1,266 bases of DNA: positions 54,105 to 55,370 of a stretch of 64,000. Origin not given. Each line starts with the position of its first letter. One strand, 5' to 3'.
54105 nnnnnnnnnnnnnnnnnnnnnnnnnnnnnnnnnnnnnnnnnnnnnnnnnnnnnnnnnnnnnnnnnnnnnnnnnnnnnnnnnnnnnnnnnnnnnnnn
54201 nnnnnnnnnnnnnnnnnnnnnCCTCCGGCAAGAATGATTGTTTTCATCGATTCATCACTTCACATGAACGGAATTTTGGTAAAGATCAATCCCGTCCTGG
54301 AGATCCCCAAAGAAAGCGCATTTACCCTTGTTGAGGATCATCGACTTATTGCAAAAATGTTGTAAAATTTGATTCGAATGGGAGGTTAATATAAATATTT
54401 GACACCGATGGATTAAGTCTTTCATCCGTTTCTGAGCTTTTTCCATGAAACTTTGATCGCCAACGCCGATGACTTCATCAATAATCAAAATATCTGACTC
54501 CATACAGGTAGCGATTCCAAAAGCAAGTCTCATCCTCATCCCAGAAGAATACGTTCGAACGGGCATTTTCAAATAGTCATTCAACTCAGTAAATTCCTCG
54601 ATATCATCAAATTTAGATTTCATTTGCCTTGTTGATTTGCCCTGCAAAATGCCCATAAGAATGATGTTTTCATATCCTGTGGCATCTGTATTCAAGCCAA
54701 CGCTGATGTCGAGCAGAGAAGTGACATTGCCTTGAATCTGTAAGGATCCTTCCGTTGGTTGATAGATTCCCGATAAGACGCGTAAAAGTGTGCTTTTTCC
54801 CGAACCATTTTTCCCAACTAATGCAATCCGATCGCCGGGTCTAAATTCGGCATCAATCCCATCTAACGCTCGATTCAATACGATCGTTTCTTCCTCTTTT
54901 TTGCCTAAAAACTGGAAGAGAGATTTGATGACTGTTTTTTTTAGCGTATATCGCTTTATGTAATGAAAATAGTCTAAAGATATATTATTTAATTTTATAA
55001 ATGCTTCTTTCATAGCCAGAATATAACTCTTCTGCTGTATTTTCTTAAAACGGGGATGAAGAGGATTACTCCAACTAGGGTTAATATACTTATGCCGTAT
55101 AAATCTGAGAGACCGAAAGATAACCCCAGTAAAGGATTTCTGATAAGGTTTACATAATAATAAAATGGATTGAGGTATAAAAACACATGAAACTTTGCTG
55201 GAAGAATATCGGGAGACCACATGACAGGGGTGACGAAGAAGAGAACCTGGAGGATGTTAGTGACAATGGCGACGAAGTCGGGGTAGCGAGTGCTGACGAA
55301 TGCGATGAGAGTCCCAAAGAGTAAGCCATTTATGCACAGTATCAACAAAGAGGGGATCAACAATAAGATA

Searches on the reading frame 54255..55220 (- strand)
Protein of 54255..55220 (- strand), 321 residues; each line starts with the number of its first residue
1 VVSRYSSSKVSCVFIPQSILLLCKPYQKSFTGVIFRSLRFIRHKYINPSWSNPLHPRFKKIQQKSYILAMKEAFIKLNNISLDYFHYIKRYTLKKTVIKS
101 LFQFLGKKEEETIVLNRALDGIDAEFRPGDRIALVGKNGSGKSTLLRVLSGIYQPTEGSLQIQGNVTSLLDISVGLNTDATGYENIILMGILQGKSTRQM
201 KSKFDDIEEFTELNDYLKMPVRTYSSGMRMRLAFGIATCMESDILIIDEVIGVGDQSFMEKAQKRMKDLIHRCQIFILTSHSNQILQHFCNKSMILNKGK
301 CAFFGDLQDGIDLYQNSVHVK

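Call 17: search_protein_families(library=pfam, proteins=[window:54255-55220:-], max_evalue=0.0001)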
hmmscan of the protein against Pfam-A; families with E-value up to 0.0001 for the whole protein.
window:54255-55220:- (321 aa): 3 families
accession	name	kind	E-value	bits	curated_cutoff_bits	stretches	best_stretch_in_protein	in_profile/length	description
PF00005.33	ABC_tran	-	1.3e-21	78.1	25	1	119-250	1-135/137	ABC transporter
PF13304.12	AAA_21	-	4.1e-07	30.8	27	0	133-160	3-26/304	AAA domain, putative AbiEii toxin, Type IV TA system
PF02463.25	SMC_N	-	2.2e-05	24.4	40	0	132-147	27-42/220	RecF/RecN/SMC N terminal domain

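Call 67: search_protein_families(library=ncbifam, proteins=[window:54255-55220:-], max_evalue=1e-10)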
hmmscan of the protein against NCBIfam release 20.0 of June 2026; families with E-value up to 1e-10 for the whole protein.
window:54255-55220:- (321 aa): 92 families (the best 25 are shown)
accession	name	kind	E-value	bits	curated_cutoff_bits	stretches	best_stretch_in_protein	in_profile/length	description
NF050108.1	galactan_ABC_ATP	equivalog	1.8e-76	256.5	400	1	88-316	15-242/244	galactan export ABC transporter ATP-binding subunit Wzt/RfbE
NF010065.0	PRK13545.1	equivalog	1.4e-46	159.3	538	1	86-316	9-236/549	teichoic acids export protein ATP-binding subunit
NF010066.0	PRK13546.1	equivalog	2e-43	148.6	320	1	83-316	6-236/264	teichoic acids export ABC transporter ATP-binding subunit TagH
TIGR01188.1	drrA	subfamily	1.4e-23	83.7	312.45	1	117-306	7-207/302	daunorubicin resistance ABC transporter, ATP-binding protein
NF000355.4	ribo_prot_ABC_F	equivalog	8.9e-20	71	380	1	115-304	14-195/499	ribosomal protection-like ABC-F family protein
NF010060.0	PRK13537.1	equivalog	1.4e-19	70.1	521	1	104-301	20-224/314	nodulation factor ABC transporter ATP-binding protein NodI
TIGR01166.1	cbiO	subfamily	2.3e-19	69.6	211.8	1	117-166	6-55/190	cobalt ABC transporter, ATP-binding protein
TIGR04521.1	ECF_ATPase_2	equivalog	4.4e-19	68.6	330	1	111-166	13-68/279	energy-coupling factor transporter ATPase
TIGR01189.1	ccmA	equivalog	7.8e-19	68.1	131.6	1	118-287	15-191/198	heme ABC exporter ATP-binding protein CcmA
TIGR02673.1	FtsE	equivalog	2e-18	66.9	264.85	1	117-300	16-214/214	cell division ATP-binding protein FtsE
TIGR04520.1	ECF_ATPase_1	equivalog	2e-18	66.8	315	0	116-167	15-66/269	energy-coupling factor transporter ATPase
TIGR03375.1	type_I_sec_LssB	subfamily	2.7e-18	65.6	693.1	1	116-171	480-535/696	type I secretion system permease/ATPase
NF010061.0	PRK13538.1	equivalog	3.7e-18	65.8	195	1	119-285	21-195/211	cytochrome c biogenesis heme-transporting ATPase CcmA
TIGR02211.1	LolD_lipo_ex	equivalog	5.5e-18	65.3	307.75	1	107-300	9-218/221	lipoprotein-releasing ABC transporter ATP-binding protein LolD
NF041774.1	tung_ATPbind_TupC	equivalog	6.6e-18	64.7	400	1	132-304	29-210/319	tungstate ABC transporter ATP-binding protein TupC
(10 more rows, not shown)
